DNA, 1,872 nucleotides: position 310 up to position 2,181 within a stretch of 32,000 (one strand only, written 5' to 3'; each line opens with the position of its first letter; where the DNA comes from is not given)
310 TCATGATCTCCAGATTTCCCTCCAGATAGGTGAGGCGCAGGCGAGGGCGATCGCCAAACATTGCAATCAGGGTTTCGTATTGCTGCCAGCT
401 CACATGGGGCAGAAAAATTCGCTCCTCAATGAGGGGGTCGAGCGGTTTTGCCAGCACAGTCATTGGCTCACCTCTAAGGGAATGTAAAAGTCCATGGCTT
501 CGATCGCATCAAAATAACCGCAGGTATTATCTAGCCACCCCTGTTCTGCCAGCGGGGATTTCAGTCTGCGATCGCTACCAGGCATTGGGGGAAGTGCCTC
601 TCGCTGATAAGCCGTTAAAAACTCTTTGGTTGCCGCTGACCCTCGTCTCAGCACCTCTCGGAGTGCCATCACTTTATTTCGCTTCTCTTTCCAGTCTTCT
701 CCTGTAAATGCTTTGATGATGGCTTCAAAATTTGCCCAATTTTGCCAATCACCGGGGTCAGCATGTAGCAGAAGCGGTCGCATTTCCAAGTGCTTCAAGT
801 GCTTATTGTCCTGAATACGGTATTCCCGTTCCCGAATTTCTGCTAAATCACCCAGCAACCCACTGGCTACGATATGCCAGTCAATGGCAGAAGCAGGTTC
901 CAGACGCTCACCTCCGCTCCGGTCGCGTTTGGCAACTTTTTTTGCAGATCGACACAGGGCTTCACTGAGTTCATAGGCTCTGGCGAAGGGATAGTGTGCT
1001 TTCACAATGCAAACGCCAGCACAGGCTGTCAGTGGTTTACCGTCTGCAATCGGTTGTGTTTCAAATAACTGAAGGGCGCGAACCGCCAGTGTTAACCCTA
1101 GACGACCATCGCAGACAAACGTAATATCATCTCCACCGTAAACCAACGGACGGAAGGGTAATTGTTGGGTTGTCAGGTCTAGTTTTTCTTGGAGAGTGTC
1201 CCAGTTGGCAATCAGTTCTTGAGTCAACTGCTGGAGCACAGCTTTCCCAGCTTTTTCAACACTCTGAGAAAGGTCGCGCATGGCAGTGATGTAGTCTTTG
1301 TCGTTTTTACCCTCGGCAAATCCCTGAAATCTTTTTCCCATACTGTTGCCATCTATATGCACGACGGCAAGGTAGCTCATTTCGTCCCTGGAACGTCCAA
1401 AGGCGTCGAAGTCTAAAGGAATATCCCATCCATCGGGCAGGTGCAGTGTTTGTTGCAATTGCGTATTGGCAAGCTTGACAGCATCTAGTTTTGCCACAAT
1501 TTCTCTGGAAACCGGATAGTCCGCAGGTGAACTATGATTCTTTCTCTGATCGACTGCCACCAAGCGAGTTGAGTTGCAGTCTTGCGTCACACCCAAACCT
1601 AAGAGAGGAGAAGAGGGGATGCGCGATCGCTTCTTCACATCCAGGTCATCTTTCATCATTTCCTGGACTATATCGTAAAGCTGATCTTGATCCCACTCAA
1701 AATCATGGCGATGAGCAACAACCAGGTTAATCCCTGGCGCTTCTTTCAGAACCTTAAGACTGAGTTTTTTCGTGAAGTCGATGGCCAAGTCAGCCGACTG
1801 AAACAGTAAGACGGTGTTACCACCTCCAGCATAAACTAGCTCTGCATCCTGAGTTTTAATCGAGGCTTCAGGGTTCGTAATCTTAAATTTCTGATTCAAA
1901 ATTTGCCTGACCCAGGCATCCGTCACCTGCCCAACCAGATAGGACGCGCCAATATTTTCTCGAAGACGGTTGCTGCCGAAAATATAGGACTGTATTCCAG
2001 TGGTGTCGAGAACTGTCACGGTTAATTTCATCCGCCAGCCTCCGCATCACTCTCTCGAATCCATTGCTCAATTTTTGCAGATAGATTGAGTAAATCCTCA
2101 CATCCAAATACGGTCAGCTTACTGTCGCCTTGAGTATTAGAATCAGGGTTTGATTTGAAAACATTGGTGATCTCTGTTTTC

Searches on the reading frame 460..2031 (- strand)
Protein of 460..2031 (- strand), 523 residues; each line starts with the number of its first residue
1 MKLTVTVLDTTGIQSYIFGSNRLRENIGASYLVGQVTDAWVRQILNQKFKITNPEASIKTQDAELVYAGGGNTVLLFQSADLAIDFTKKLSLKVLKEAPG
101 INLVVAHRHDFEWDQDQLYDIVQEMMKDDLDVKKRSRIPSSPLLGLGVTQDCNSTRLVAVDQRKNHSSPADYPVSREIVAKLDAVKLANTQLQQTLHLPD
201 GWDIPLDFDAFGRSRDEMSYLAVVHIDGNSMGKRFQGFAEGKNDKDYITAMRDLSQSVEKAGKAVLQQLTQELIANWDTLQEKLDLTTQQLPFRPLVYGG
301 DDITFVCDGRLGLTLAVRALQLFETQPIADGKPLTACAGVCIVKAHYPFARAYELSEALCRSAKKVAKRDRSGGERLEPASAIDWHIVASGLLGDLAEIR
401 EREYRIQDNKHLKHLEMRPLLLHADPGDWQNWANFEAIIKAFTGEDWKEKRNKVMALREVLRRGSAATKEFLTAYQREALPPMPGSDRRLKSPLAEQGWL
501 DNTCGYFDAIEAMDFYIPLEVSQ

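Call 3: search_protein_families(library=pfam, proteins=[window:460-2031:-], max_evalue=0.1)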
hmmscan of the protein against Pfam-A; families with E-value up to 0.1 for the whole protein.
window:460-2031:- (523 aa): 2 families
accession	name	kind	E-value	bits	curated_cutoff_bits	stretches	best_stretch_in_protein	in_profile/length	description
PF22335.1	Cas10-Cmr2_palm2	-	6.6e-14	52.6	27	1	220-371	1-131/133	Cas10/Cmr2, second palm domain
PF25547.1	WXG100_2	-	0.092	13.1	27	0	227-267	67-107/150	WXG100 like domain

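Call 4: search_protein_families(library=padloc, proteins=[window:460-2031:-], max_evalue=0.1)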
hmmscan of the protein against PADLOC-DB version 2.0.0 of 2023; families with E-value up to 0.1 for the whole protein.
window:460-2031:- (523 aa): 13 families
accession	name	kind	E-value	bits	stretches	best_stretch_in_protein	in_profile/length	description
PDLC02057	Cas10d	-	4.2e-148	492.4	1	3-520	2-461/462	-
PDLC00919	Cas10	-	1.1e-119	398.3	1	1-421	1-413/414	Cas10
PDLC01529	Cas10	-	1.2e-117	391.4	1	4-421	2-369/370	CAS-III; effector_LS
PDLC02058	Cas10d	-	7.1e-45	151.7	1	11-461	10-378/441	-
PDLC01444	Cas10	-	2.6e-19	67.5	1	204-412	366-542/605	CAS-III; effector_LS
PDLC01415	Cas10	-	3.9e-17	59.9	1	209-369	229-404/593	CAS-III; effector_LS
PDLC02060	Cas10h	-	5.5e-17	59.4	2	203-328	210-356/576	-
PDLC01292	Cas10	-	4.3e-13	47.5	1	216-371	261-385/387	CAS-III; effector_LS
PDLC01293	Cas10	-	2e-12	44.8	2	206-365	442-577/577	CAS-III; effector_LS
PDLC01422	Cas10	-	2.2e-12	44.8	1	191-371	269-402/519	CAS-III; effector_LS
PDLC00916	Cas10a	-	6.1e-09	33.3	1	212-365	516-650/650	"CRISPR-associated protein Cas10/Csm1, subtype III-A/MTUBE"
PDLC02054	Cas10b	-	3.6e-08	30.7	1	218-368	275-400/537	-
PDLC00917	Cas10b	-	3.7e-07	27.5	1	219-365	358-510/510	"CRISPR-associated protein Cas10/Cmr2, subtype III-B"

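Call 5: search_protein_families(library=ncbifam, proteins=[window:460-2031:-], max_evalue=0.1)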
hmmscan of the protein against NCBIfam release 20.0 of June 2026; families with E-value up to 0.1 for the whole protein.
window:460-2031:- (523 aa): 2 families
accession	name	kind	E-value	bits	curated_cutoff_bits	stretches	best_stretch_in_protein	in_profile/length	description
TIGR02578.2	cas_TM1811_Csm1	equivalog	3.2e-08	32.7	170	2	207-370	495-640/753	type III-A CRISPR-associated protein Cas10/Csm1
TIGR02577.1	cas_TM1794_Cmr2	equivalog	1.4e-06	27.5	79.4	1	219-365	358-510/510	type III-B CRISPR-associated protein Cas10/Cmr2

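Call 12: find_encoding_contigs(protein=window:460-2031:-, flank=10000, max_places=6)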
Protein window:460-2031:- (523 aa): 1 contig read that carries it; 1 place shown.
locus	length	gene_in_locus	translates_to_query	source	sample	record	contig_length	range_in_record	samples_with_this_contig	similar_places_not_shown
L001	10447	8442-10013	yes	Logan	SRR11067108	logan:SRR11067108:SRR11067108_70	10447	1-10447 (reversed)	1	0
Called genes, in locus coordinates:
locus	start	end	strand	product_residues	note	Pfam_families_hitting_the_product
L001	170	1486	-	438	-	PF00145:DNA_methylase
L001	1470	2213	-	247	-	PF09553:RE_Eco47II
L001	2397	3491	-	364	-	PF00890:FAD_binding_2 (faint), PF01266:DAO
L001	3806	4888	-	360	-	PF13500:AAA_26, PF07085:DRTGG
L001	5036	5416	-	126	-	PF28241:T4P_EbsA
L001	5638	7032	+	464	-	PF01656:CbiA, PF13500:AAA_26 (faint), PF07685:GATase_3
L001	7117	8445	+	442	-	-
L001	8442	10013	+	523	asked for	PF22335:Cas10-Cmr2_palm2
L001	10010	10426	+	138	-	PF05685:Uma2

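Call 13: find_homologous_proteins(query=window:460-2031:-, max_evalue=0.001)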
Query window:460-2031:- (523 aa): 2743 proteins with E <= 0.001 among 8000 candidates; the best 120 are listed.
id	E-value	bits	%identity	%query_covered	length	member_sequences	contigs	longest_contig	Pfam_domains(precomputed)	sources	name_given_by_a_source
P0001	0.0e+0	1191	100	100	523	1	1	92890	PF22335.2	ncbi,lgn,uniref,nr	ncbi:hypothetical protein GS597_07920 [Synechococcales cyanobacterium C]|uniref:Cas10/Cmr2 second pa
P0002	2.6e-297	1004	85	100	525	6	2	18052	PF22335.2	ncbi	-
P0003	1.0e-296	1002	85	100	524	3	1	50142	PF22335.2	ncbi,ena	-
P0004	1.7e-295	998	85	100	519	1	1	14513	PF22335.2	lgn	-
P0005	8.3e-295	996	85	100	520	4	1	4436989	PF22335.2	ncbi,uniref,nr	ncbi:hypothetical protein OOK60_12490 [Trichothermofontia sichuanensis B231]|uniref:Cas10/Cmr2 secon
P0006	8.9e-295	996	85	100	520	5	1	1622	PF22335.2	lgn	-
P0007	3.7e-293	991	84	100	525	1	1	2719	PF22335.2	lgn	-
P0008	6.8e-293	990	85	100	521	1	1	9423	PF22335.2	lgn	-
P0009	3.3e-290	981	84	99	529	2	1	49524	PF22335.2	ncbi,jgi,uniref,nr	ncbi:hypothetical protein [Phormidium sp. FACHB-1136]|uniref:Cas10/Cmr2 second palm domain-containin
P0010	6.8e-248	841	73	100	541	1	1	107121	PF22335.2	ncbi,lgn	ncbi:MAG: Cas10/Cmr2 second palm domain-containing protein [Spirulina sp.]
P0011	1.1e-229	781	69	99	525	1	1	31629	PF22335.2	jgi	jgi:hypothetical protein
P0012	7.2e-223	759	71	92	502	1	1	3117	PF22335.2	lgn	-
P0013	8.0e-214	729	66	99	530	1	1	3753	PF22335.2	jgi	jgi:hypothetical protein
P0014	2.8e-213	727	65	99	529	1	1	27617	PF22335.2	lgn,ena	-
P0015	4.5e-211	720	65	99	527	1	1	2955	PF22335.2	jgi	-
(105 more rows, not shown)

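Call 16: find_related_loci(query=A1, collection=genome_contigs, flank=8000)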
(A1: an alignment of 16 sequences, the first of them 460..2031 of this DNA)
Query A1 (523 aa) in genome_contigs; peptide patterns used: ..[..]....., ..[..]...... (x = any residue, [..] = any of these).
244 stretches matched a pattern; 218 encode a relative of the query (tblastn E <= 1e-3); the best 80 are kept; 80 distinct loci.
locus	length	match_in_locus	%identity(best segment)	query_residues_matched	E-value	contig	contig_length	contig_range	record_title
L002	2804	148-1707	87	1-523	0e+0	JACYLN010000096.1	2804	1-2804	MAG: Leptolyngbyaceae cyanobacterium C42_A2020_001 NODE_27071_length_2804_cov_8.231357, whole genome shotgun sequence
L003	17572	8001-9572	85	1-523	0e+0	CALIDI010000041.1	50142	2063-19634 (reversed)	MAG: uncultured Leptolyngbyaceae cyanobacterium isolate N1_Bin_METABAT__222_1 genome assembly, contig: c_000003533660, w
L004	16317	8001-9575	84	1-519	0e+0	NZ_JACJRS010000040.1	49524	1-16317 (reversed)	Phormidium sp. FACHB-1136 contig40, whole genome shotgun sequence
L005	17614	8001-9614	62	1-519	0e+0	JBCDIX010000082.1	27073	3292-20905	MAG: Cyanobacteria bacterium P01_H01_bin.21 k141_3483021_length_27073_cov_27.0397, whole genome shotgun sequence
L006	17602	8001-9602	60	1-519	0e+0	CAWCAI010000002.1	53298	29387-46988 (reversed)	MAG: uncultured cyanobacterium isolate MFD03250.bin.1.170 genome assembly, contig: contig_13814, whole genome shotgun se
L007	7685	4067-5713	55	1-520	0e+0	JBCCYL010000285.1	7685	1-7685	MAG: Cyanobacteria bacterium P01_F01_bin.150 k141_3309851_length_7685_cov_41.1467, whole genome shotgun sequence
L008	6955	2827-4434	54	1-520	0e+0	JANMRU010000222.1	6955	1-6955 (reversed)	MAG: Pseudanabaena sp. SOY_30_concoct_251 SOY_30_k141_880244, whole genome shotgun sequence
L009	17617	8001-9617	53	4-519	9e-178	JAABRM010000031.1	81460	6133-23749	MAG: Oscillatoriales cyanobacterium isolate S07.Bin090 Scaffold_131, whole genome shotgun sequence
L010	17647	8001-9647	53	3-519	3e-177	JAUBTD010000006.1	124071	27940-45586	Microcoleus sp. F10-A1 NODE_28_length_124071_cov_35.283836, whole genome shotgun sequence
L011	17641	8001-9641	53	3-519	2e-175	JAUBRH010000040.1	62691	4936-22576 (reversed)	Microcoleus sp. N9_A2 NODE_89_length_62691_cov_68.039975, whole genome shotgun sequence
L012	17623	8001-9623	73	1-523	0e+0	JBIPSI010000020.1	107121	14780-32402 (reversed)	MAG: Spirulina sp. isolate Cam_3-MAG04 sequence20, whole genome shotgun sequence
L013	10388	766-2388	53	2-519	4e-174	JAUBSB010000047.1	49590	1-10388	Microcoleus sp. LAD1_D3 NODE_82_length_49590_cov_34.739321, whole genome shotgun sequence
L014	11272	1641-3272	53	1-519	3e-173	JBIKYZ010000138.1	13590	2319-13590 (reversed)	MAG: Pseudanabaena sp. isolate ME2015-10-22_3300042382_group6_bin51 Rohwer_bin1386_scaffold_1185_c1, whole genome shotgu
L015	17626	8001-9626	54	3-520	2e-172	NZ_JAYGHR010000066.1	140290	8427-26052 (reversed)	Limnoraphis robusta BA-68 BA1 NODE_12_length_140290_cov_23.035095, whole genome shotgun sequence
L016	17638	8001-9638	52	2-519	9e-172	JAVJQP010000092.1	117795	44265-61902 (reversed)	MAG: Coleofasciculus sp. D1-CHI-01 k141_13991, whole genome shotgun sequence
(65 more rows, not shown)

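Call 21: search_protein_families(library=padloc, proteins=[L004:9587-10243:+, L004:10247-11842:+, L004:11839-13311:+, L004:13308-13877:+, L004:13885-16107:+, L004:3959-5425:-, L004:5543-6670:+, L004:2407-3417:-, L004:2123-2410:-, L003:14697-15266:+], max_evalue=0.001)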
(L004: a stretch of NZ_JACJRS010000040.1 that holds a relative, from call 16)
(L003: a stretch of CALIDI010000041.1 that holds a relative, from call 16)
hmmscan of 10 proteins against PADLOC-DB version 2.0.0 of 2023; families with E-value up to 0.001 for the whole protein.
L004:9587-10243:+ (218 aa): 16 families
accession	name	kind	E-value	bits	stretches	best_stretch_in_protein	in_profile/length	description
PDLC02113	Cas7_IIId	-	1.8e-80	267.2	1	5-212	3-202/207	-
PDLC01585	Csm3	-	1.8e-69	231.5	1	2-203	2-194/206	"CAS-III-A,CAS-III-D; effector_G7"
PDLC02091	Cas5_IIId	-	5e-32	109.2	1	4-203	1-195/709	-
PDLC02089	Cas5_IIId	-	2.3e-29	100.5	1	1-200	1-200/679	-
PDLC02110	Cas7_IIId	-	8.7e-20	69.6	1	4-198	3-167/171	-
PDLC00981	Cmr4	-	8.8e-09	33.7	1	6-129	3-126/283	CRISPR type III-B/RAMP module RAMP protein Cmr4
PDLC01295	Cmr4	-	1e-08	33.8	1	6-119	3-109/256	"CAS-III-B,CAS-III-C; effector_G7"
PDLC02118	Cas7_IIIh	-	2.4e-08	32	1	10-209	16-207/245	-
PDLC01339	Csm3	-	5.3e-08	32.1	1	13-191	4-161/163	"CAS-III-A,CAS-III-D; effector_G7"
PDLC01441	Cmr4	-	5.9e-08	30.8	1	8-96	7-81/245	"CAS-III-B,CAS-III-C; effector_G7"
PDLC01015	Csm3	-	1.6e-07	30.6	1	16-193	6-176/178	Csm3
PDLC00982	Cmr4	-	9.6e-07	26.8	1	6-118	3-114/281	Cmr4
PDLC01442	Csm3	-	4.3e-06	24.7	1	4-199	10-182/208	"CAS-III-A,CAS-III-D; effector_G7"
PDLC01016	Csm3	-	4.1e-05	22.1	1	16-196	10-189/189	Csm3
PDLC02107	Cas7_IIId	-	6e-05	20.2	1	22-198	25-181/426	-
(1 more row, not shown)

L004:10247-11842:+ (531 aa): 16 families
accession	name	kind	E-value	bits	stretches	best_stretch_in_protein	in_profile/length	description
PDLC02090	Cas5_IIId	-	5.4e-167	555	1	1-530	1-497/499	-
PDLC02091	Cas5_IIId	-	2.9e-60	202.6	1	16-521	228-701/709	-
PDLC01420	Cas5_IIId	-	1.2e-56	190.8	1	5-357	2-333/343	CAS-III-D; effector_G5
PDLC01313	Cas5_IIId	-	2.1e-55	187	1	5-361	2-335/338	CAS-III-D; effector_G5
PDLC02089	Cas5_IIId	-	2.3e-53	179.8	1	8-464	224-653/679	-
PDLC01024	Cas5_IIId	-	1.5e-43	147.6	1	1-365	1-398/402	"CRISPR-associated RAMP protein, Csx10 family"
PDLC01025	Cas5_IIId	-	7.4e-28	95.5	1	4-361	1-387/390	Csx10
PDLC02088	Cas5_IIId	-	1.9e-22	78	1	27-435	27-385/439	-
PDLC01016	Csm3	-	1.8e-13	49.3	1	7-220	2-186/189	Csm3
PDLC02156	Cas5_IIIh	-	5.9e-13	46.4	1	30-387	34-375/577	-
PDLC01442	Csm3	-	1.5e-07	29.5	1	28-226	43-182/208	"CAS-III-A,CAS-III-D; effector_G7"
PDLC01361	Cmr3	-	2.2e-07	29.2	1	131-356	135-307/308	"CAS-III-B,CAS-III-C; effector_G5"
PDLC01116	Cas5_IIId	-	6.4e-05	20.5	0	4-225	4-206/308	Csx10gr5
PDLC01613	Csm3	-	0.00013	20.9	1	7-220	1-174/177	"CAS-III-A,CAS-III-D; effector_G7"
PDLC01552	typeIV_Cas7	-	0.0002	18.8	0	153-230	164-246/272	CAS-IV-A; effector_G7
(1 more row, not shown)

L004:11839-13311:+ (490 aa): 29 families (the best 25 are shown)
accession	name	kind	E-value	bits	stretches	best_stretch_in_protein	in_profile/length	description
PDLC02111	Cas7_IIId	-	1.6e-158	526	1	16-484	2-415/417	-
PDLC02112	Cas7_IIId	-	1.9e-92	308.2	1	17-442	3-407/434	-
PDLC02115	Cas7_IIId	-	4.9e-71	238.3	2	23-320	3-279/486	-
PDLC02107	Cas7_IIId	-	5.8e-42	142.1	2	326-440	301-418/426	-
PDLC01296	Csm3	-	2e-40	136.9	3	259-438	3-185/192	"CAS-III-A,CAS-III-D; effector_G7"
PDLC01442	Csm3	-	3.6e-38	129.5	2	258-462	6-189/208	"CAS-III-A,CAS-III-D; effector_G7"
PDLC01016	Csm3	-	8.1e-29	99.4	2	30-202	3-189/189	Csm3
PDLC01017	Csm3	-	1.4e-23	82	2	18-205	3-217/257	Csm3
PDLC01339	Csm3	-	1.2e-22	79.6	2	275-435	8-163/163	"CAS-III-A,CAS-III-D; effector_G7"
PDLC01015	Csm3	-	1.5e-22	79.4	2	272-435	4-178/178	Csm3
PDLC01220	gRAMP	-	9e-21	71.2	1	6-439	367-792/1494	CAS-III-E; effector_UNK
PDLC01297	Csm3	-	4.2e-20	70.5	2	46-207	28-189/198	"CAS-III-A,CAS-III-D; effector_G7"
PDLC01441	Cmr4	-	6.2e-16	56.9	1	33-122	10-86/245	"CAS-III-B,CAS-III-C; effector_G7"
PDLC01613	Csm3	-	7.2e-16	57.6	2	271-438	7-177/177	"CAS-III-A,CAS-III-D; effector_G7"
PDLC01014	Csm3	-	1.3e-15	56.1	2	46-202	29-202/203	CRISPR type III-A/MTUBE-associated RAMP protein Csm3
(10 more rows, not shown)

L004:13308-13877:+ (189 aa): 5 families
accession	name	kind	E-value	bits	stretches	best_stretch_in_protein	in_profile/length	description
PDLC01430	Csx19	-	6.8e-40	134.6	1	21-188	21-166/167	CAS-III-D; effector_UNK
PDLC01034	Csx19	-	5.2e-26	89.7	1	15-188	7-145/148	core gene (cas11)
PDLC01528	Csx19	-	1e-05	23.8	1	73-188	45-119/123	CAS-III-D; effector_UNK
PDLC01540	Csx19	-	0.00013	20.1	0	159-185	106-132/133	CAS-III-D; effector_UNK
PDLC01539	Csx19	-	0.00057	18.1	0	73-185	46-119/123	CAS-III-D; effector_UNK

L004:13885-16107:+ (740 aa): 21 families
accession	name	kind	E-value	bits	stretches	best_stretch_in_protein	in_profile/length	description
PDLC02114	Cas7_IIId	-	6.1e-178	591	1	6-669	3-544/546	-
PDLC01013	Csm3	-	6.5e-108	360.4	1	14-705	12-646/650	Csm3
PDLC01407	Csm3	-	6.1e-102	340.5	1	16-605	3-463/519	"CAS-III-A,CAS-III-D; effector_G7"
PDLC02116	Cas7_IIId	-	6.8e-61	204.9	2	207-717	205-610/617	-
PDLC02108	Cas7_IIId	-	2.1e-59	200.1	1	20-700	4-497/540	-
PDLC02109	Cas7_IIId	-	6.5e-43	145.6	1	16-561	4-443/544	-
PDLC01220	gRAMP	-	1.1e-23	80.8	2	464-562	1321-1410/1494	CAS-III-E; effector_UNK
PDLC01613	Csm3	-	1.6e-14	53.2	1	57-559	1-177/177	"CAS-III-A,CAS-III-D; effector_G7"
PDLC01016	Csm3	-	6.1e-13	47.6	1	104-559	29-189/189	Csm3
PDLC01442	Csm3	-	3.1e-10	38.3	1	95-134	34-73/208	"CAS-III-A,CAS-III-D; effector_G7"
PDLC01014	Csm3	-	2.2e-07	29.2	1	99-123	36-60/203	CRISPR type III-A/MTUBE-associated RAMP protein Csm3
PDLC01017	Csm3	-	7.5e-07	27.1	1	96-133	38-73/257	Csm3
PDLC01339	Csm3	-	1.3e-06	27.5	1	99-252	12-130/163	"CAS-III-A,CAS-III-D; effector_G7"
PDLC01297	Csm3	-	1.3e-06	26.5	1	99-132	35-68/198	"CAS-III-A,CAS-III-D; effector_G7"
PDLC01015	Csm3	-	2.3e-06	26.9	1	103-223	25-115/178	Csm3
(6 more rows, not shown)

L004:3959-5425:- (488 aa): 4 families
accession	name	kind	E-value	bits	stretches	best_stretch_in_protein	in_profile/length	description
PDLC01484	WYL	-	8.9e-153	507.5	1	3-484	3-437/437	"CAS-I,CAS-II,CAS-III,CAS-IV,CAS-V,CAS-VI; associated_signaling"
PDLC01510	WYL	-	8.9e-153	507.5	1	3-484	3-437/437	"CAS-I,CAS-II,CAS-III,CAS-IV,CAS-V,CAS-VI; associated_signaling"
PDLC01046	WYL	-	2.5e-144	479.7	1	3-484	2-434/435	HTH-WYL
PDLC01652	WYL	-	8.2e-10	37.2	1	269-478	29-160/162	"CAS-I,CAS-II,CAS-III,CAS-IV,CAS-V,CAS-VI; associated_signaling"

L004:5543-6670:+ (375 aa): 9 families
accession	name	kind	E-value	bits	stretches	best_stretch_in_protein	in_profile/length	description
PDLC01045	Csx3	-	1.7e-93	311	1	77-372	13-285/286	Csx3-AAA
PDLC01515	Csx3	-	2.2e-59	198.1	1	185-371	5-183/183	"CAS-I,CAS-III; associated"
PDLC01632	Csx3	-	3.9e-34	114.6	1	98-175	2-77/77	"CAS-I,CAS-III; associated"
PDLC01353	Csx3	-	1.6e-33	112.8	1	90-175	1-81/82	"CAS-I,CAS-III; associated"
PDLC01059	C3a67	-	5.3e-29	99.6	2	188-348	6-156/382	AAA-Csx3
PDLC01294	Csx3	-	2.6e-28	96.1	1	90-175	1-80/81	"CAS-I,CAS-III; associated"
PDLC01040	Csx3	-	5.7e-26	88.6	1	85-166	7-83/84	Csx3 (CARF)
PDLC01844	CARF2--CARF_HEPN_CSX3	-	3.6e-05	20.8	1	123-165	421-463/464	-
PDLC04140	mad8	-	0.00029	18.5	1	186-219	27-58/314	mads_8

L004:2407-3417:- (336 aa): 29 families (the best 25 are shown)
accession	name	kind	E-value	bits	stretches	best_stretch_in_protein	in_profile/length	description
PDLC00927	Cas1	-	1.6e-90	301.6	1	3-326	1-322/327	CRISPR-associated endonuclease Cas1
PDLC01608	Cas1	-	9.5e-86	285.7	1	4-291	1-276/276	"CAS-I,CAS-II,CAS-III,CAS-IV,CAS-V,CAS-VI; acquisition_1"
PDLC01248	Cas1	-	1.1e-85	285.7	1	3-324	2-288/289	"CAS-I,CAS-II,CAS-III,CAS-IV,CAS-V,CAS-VI; acquisition_1"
PDLC00928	Cas1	-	1.2e-78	262.3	1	2-323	1-313/315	Cas1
PDLC01449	Cas1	-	1.5e-78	261.9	1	1-324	1-281/285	"CAS-I,CAS-II,CAS-III,CAS-IV,CAS-V,CAS-VI; acquisition_1"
PDLC02025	Cas1d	-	2e-77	258.8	1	1-335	1-315/316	-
PDLC01743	Cas1c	-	9.2e-75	249.9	1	2-333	6-334/337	-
PDLC01334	Cas1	-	4e-72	241.3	1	2-332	3-334/336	"CAS-I,CAS-II,CAS-III,CAS-IV,CAS-V,CAS-VI; acquisition_1"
PDLC00923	Cas1c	-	1.3e-71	239.6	1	2-332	4-337/340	"CRISPR-associated endonuclease Cas1, subtype I-C/DVULG"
PDLC01249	Cas1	-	2e-71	238.4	1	4-266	1-246/246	"CAS-I,CAS-II,CAS-III,CAS-IV,CAS-V,CAS-VI; acquisition_1"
PDLC01747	Cas1g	-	2.1e-71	239.1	1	3-336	199-523/523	-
PDLC01740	Cas1_IIIa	-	9.6e-59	197.8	1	3-327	2-318/331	-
PDLC02066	Cas1b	-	1.7e-53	180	1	3-324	2-320/322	-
PDLC02067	Cas1b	-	1.2e-52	177.5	1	2-317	200-514/533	-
PDLC00922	Cas1a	-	7.5e-50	167.9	1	3-316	13-327/347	"CRISPR-associated endonuclease Cas1, subtype MYXAN"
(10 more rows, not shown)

L004:2123-2410:- (95 aa): 21 families
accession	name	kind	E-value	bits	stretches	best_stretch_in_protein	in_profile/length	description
PDLC01443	Cas2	-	1.6e-25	87.5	1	4-90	1-84/86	"CAS-I,CAS-II,CAS-III,CAS-IV,CAS-V,CAS-VI; acquisition_2"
PDLC01338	Cas2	-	1.3e-24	84.5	1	6-84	1-75/76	"CAS-I,CAS-II,CAS-III,CAS-IV,CAS-V,CAS-VI; acquisition_2"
PDLC02027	Cas2d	-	1e-23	81.6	1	4-88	1-84/89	-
PDLC01251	Cas2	-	3e-23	79.9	1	4-88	1-83/84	"CAS-I,CAS-II,CAS-III,CAS-IV,CAS-V,CAS-VI; acquisition_2"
PDLC00935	Cas2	-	8.2e-23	78.6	1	4-92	1-93/96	CRISPR-associated endonuclease Cas2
PDLC01649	Cas2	-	7.9e-22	75.4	1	4-72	1-67/70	"CAS-I,CAS-II,CAS-III,CAS-IV,CAS-V,CAS-VI; acquisition_2"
PDLC00936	Cas2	-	1.1e-19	68.7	1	6-85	1-82/83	Cas2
PDLC02074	Cas2_IIIb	-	1.3e-18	64.9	1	7-77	4-72/86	-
PDLC01756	Cas2g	-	4.2e-18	63.2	1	6-88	6-88/96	-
PDLC01748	Cas2_IIIa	-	9.7e-18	62.5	1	4-75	1-68/88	-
PDLC01751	Cas2c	-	1.9e-16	58.4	1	4-94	1-94/95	-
PDLC02078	Cas2b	-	3.3e-16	57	1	5-77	4-74/94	-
PDLC01525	Cas2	-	3.7e-12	44.8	1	4-84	1-80/90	"CAS-I,CAS-II,CAS-III,CAS-IV,CAS-V,CAS-VI; acquisition_2"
PDLC02077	Cas2b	-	2.1e-11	42.1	1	4-81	1-78/96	-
PDLC01489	Cas2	-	2.6e-11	41.8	1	7-74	6-62/69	"CAS-I,CAS-II,CAS-III,CAS-IV,CAS-V,CAS-VI; acquisition_2"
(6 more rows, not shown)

L003:14697-15266:+ (189 aa): 4 families
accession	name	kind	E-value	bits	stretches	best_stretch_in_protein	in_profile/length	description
PDLC04832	PDC-S03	-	2.2e-28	97.3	1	5-169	4-172/188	-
PDLC04834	PDC-S03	-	2.4e-27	93.9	1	6-166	5-165/184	-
PDLC04833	PDC-S03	-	1.3e-21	75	1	7-170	21-190/207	-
PDLC04835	PDC-S03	-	6.3e-09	33.7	1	7-138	6-144/207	-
